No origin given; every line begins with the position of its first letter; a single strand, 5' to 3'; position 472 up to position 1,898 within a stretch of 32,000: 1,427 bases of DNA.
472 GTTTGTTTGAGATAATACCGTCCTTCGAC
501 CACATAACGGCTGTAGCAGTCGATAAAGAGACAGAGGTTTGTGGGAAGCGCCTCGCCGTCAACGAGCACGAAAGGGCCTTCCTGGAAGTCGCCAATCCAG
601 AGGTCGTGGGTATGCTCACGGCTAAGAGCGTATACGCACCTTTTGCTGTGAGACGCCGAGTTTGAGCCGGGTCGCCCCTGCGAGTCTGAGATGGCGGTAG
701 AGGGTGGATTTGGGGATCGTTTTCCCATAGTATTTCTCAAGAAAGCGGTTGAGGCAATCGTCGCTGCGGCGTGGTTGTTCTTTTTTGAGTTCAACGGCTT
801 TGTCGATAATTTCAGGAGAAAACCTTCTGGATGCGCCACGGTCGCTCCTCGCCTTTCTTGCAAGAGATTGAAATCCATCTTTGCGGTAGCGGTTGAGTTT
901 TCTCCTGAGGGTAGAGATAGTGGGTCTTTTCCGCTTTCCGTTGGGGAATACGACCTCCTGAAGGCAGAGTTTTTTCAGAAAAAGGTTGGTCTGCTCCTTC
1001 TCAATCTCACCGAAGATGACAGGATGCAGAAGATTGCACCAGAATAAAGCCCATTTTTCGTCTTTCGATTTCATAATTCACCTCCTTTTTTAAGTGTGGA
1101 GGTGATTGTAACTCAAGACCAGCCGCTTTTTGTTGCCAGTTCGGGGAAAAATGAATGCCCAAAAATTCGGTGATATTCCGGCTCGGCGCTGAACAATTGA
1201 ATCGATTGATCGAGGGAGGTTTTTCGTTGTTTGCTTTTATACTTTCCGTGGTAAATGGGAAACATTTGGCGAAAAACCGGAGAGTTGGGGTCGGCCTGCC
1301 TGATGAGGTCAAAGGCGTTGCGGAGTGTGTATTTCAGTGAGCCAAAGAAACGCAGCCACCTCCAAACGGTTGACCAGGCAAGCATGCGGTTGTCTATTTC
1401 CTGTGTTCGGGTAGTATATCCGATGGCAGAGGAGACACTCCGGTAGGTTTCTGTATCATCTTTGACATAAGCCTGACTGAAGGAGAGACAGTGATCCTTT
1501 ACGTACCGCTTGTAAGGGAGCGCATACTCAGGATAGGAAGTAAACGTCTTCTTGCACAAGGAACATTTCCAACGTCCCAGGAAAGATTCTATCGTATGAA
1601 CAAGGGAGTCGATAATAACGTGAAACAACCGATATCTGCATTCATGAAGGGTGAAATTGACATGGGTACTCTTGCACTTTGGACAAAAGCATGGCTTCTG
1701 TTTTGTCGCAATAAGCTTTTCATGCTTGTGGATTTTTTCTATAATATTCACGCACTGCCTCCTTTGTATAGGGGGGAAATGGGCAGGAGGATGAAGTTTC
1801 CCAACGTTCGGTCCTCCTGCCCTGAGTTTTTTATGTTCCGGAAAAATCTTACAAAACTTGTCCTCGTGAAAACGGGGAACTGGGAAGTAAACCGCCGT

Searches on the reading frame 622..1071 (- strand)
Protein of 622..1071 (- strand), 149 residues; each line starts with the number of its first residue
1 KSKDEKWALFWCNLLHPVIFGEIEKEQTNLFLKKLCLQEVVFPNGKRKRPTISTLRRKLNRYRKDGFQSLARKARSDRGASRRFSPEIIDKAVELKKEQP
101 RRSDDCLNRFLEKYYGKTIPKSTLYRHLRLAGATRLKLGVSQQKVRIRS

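Call 89: search_protein_families(library=pfam, proteins=[window:622-1071:-], max_evalue=0.001)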
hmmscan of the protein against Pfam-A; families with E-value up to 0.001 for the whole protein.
window:622-1071:- (149 aa): 1 family
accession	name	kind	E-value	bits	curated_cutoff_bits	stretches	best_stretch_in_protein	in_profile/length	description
PF13565.12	HTH_32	-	5.8e-09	36.8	33.7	1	54-128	1-73/73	Homeodomain-like domain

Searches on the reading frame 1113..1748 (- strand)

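Call 89: search_protein_families(library=pfam, proteins=[window:1113-1748:-], max_evalue=0.001)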
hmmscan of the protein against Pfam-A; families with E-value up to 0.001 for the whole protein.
window:1113-1748:- (211 aa): 1 family
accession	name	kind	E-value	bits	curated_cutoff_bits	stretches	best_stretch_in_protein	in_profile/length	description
PF20020.4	DUF6431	-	0.00023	21.3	26.6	1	22-88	1-61/82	Domain of unknown function (DUF6431)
